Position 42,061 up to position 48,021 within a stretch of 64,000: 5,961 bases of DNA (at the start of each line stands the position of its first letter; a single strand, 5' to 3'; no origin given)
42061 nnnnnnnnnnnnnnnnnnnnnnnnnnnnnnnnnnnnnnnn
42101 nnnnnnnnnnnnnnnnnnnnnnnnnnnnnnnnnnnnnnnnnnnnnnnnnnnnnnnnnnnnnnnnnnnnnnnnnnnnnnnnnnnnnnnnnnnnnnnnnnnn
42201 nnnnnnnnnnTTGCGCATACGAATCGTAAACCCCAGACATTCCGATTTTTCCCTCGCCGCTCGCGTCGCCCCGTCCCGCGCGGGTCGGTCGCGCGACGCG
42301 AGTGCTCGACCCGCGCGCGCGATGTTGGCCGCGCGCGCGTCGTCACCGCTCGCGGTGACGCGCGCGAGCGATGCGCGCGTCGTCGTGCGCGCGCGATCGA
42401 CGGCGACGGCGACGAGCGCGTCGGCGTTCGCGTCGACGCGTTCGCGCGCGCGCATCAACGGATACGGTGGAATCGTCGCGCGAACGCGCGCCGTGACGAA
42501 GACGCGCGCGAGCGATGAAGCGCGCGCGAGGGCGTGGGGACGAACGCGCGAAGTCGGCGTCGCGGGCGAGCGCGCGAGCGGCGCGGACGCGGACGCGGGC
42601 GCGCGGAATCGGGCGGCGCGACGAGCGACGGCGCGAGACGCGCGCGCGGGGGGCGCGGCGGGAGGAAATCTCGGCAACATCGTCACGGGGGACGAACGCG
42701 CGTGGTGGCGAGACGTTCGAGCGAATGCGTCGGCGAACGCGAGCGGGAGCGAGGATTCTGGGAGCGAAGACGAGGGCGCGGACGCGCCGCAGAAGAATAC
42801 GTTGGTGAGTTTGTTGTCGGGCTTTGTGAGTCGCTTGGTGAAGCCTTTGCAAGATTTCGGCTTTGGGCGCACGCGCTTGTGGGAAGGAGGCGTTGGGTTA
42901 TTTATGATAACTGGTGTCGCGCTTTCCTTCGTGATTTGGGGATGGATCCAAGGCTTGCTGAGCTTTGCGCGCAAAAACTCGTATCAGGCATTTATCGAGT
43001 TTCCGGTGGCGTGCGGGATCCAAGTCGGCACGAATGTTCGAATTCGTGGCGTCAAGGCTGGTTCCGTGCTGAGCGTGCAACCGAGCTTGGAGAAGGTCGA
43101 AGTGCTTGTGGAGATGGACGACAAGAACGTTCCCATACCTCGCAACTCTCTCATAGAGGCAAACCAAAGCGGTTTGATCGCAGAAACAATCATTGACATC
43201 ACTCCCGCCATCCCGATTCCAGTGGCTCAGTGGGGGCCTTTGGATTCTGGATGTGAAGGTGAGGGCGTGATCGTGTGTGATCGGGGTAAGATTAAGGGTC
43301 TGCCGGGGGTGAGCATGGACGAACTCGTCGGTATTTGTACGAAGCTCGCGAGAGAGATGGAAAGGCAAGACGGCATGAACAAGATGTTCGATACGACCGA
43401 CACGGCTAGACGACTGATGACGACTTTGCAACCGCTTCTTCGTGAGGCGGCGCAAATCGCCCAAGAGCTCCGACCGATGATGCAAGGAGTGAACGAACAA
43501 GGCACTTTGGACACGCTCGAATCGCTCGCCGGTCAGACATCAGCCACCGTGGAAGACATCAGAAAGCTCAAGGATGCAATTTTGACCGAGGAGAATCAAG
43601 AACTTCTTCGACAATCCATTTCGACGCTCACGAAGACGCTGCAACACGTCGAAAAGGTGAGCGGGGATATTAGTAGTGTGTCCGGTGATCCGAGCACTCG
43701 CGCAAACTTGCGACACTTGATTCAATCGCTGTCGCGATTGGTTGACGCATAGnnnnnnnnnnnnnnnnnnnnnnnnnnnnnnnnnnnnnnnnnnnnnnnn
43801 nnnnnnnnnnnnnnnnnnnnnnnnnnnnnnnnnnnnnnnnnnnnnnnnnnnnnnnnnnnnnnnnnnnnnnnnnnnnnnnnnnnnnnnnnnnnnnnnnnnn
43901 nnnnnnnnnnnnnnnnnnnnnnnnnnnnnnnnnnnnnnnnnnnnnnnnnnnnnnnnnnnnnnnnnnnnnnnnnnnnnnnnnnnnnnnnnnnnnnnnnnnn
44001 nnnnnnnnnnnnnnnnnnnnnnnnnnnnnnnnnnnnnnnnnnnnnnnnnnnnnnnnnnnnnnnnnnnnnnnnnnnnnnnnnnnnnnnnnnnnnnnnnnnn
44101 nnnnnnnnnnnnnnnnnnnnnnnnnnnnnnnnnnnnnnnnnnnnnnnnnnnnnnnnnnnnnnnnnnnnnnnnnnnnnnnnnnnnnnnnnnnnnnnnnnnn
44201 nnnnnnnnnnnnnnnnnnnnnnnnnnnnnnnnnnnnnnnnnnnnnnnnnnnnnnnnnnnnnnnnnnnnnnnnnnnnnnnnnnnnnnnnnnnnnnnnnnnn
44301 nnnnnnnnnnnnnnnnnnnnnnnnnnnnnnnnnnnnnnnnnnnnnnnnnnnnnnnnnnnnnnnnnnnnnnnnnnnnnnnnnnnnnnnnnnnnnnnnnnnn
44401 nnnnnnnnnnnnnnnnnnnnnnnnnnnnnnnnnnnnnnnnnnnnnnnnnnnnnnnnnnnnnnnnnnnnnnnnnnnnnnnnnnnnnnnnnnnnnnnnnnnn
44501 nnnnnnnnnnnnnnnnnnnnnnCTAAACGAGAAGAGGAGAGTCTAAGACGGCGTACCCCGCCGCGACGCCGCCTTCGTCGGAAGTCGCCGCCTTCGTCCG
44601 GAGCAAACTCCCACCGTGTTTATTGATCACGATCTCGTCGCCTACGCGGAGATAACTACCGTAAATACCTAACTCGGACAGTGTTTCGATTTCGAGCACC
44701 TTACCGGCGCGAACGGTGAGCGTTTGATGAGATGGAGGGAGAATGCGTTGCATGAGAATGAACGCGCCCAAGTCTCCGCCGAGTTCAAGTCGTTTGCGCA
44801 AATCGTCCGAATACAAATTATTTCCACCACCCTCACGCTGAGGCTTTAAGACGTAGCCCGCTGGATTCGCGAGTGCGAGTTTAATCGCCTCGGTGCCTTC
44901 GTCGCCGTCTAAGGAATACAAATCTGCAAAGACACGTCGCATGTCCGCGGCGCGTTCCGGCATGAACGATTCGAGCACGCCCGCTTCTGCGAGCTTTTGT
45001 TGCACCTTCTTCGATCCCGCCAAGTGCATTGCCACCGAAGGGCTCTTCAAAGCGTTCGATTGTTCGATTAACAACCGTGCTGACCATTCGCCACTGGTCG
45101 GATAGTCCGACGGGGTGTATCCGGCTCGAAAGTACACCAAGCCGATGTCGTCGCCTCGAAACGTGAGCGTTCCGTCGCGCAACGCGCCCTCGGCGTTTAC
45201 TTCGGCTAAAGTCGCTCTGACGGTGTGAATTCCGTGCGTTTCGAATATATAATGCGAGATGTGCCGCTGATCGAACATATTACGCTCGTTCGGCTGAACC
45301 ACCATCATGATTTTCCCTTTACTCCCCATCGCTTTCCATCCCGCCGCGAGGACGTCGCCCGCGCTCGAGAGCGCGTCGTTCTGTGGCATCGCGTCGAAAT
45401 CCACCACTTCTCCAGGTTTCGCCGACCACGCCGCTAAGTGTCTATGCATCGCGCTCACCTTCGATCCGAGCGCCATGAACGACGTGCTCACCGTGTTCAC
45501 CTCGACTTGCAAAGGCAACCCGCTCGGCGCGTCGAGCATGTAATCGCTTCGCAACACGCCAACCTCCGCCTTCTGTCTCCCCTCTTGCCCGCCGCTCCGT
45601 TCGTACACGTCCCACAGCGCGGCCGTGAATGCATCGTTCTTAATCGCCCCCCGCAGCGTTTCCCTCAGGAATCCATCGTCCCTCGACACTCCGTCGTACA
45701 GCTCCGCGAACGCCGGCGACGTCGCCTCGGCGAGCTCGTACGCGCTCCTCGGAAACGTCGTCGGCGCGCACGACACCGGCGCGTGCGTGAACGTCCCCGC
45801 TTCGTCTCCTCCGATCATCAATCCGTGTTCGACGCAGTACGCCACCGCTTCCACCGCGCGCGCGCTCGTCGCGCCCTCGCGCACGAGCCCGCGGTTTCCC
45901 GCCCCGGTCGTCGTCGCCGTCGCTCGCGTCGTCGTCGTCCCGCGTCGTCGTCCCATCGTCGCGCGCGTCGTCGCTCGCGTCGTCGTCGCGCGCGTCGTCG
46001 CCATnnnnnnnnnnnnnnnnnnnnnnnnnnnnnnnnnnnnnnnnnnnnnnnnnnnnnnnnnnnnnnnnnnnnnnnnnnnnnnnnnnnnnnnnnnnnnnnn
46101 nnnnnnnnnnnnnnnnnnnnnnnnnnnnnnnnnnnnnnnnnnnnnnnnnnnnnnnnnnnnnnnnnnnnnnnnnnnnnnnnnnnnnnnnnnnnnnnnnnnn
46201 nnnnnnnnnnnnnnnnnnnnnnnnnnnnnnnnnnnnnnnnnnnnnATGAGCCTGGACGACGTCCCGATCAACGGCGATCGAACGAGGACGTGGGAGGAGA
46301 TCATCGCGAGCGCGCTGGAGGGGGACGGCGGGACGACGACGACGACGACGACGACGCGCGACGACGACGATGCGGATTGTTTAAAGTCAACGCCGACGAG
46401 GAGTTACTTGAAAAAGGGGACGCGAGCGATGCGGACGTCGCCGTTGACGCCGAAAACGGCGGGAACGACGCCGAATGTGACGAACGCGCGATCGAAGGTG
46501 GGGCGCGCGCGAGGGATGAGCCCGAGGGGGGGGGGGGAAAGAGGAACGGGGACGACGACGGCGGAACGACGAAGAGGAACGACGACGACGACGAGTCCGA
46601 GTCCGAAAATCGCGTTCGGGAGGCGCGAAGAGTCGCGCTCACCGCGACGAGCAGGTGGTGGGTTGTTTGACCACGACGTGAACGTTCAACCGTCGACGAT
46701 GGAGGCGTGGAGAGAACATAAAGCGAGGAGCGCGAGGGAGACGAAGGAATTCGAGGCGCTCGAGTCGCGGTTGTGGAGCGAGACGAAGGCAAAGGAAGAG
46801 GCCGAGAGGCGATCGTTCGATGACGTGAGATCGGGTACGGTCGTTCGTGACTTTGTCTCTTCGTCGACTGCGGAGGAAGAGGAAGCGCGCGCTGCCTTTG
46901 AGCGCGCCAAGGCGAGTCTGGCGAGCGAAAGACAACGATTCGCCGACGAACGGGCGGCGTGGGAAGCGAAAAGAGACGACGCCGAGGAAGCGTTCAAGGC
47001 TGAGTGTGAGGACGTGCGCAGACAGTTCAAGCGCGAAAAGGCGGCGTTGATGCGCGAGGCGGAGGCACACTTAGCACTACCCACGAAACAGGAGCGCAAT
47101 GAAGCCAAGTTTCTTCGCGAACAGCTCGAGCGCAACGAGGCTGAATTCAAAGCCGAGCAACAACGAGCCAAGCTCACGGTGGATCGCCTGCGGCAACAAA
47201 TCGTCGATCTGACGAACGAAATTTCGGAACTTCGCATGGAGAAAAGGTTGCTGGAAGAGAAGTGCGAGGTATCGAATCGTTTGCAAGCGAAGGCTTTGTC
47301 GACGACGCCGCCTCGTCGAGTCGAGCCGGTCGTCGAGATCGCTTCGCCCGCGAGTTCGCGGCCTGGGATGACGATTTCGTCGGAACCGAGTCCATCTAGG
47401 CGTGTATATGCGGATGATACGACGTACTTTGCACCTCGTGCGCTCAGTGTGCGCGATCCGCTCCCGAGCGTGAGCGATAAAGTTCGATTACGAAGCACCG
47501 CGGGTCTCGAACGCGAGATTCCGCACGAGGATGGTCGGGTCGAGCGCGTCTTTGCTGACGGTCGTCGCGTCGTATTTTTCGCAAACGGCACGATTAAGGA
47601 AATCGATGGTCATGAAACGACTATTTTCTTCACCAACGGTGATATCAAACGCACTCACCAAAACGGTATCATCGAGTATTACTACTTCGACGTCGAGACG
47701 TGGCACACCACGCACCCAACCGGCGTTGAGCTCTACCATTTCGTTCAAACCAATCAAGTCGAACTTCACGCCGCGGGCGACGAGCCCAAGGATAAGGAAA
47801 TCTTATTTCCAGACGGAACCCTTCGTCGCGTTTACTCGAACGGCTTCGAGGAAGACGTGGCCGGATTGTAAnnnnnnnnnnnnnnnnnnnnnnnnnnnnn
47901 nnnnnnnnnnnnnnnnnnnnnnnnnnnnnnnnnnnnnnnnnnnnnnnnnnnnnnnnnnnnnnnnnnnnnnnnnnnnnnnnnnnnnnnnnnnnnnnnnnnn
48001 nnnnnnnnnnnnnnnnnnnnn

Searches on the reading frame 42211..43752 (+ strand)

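Call 58: search_protein_families(library=pfam, proteins=[window:42211-43752:+], max_evalue=0.00001)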
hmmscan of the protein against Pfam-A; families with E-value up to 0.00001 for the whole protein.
window:42211-43752:+ (513 aa): 1 family
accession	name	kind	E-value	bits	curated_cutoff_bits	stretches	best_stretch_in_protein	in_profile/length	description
PF02470.25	MlaD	-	6.2e-15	55.7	25.1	1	257-332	2-80/81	MlaD protein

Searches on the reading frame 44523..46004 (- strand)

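Call 58: search_protein_families(library=pfam, proteins=[window:44523-46004:-], max_evalue=0.00001)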
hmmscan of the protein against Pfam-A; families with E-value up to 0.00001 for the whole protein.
window:44523-46004:- (493 aa): 2 families
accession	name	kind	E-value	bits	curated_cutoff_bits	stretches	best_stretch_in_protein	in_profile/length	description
PF03917.23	GSH_synth_ATP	-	1.3e-104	350.3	25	1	52-492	10-363/363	Eukaryotic glutathione synthase, ATP binding domain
PF03199.21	GSH_synthase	-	1.5e-31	109.5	20.9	1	232-329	3-107/107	Eukaryotic glutathione synthase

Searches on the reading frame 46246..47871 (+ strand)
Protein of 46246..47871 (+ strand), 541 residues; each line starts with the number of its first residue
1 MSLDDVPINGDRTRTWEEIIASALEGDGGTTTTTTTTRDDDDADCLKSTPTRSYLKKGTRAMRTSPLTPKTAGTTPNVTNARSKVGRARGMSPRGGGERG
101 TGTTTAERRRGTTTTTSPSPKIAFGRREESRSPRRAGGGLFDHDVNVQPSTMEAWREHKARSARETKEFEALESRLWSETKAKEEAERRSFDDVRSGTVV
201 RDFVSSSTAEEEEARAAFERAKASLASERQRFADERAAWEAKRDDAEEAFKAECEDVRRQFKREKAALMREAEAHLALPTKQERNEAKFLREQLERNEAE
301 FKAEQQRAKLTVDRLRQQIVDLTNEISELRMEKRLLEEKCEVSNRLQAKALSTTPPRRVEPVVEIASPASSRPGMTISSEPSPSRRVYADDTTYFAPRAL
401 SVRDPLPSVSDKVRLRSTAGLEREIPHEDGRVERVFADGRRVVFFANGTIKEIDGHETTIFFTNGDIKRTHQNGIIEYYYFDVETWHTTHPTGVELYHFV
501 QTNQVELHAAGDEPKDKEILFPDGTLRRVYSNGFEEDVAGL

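Call 58: search_protein_families(library=pfam, proteins=[window:46246-47871:+], max_evalue=0.00001)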
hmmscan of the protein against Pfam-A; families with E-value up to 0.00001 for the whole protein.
window:46246-47871:+ (541 aa): 1 family
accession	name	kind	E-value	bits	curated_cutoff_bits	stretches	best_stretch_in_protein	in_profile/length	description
PF07202.18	Tcp10_C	-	2.3e-17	62.8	36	1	423-453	5-35/35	T-complex protein 10 C-terminus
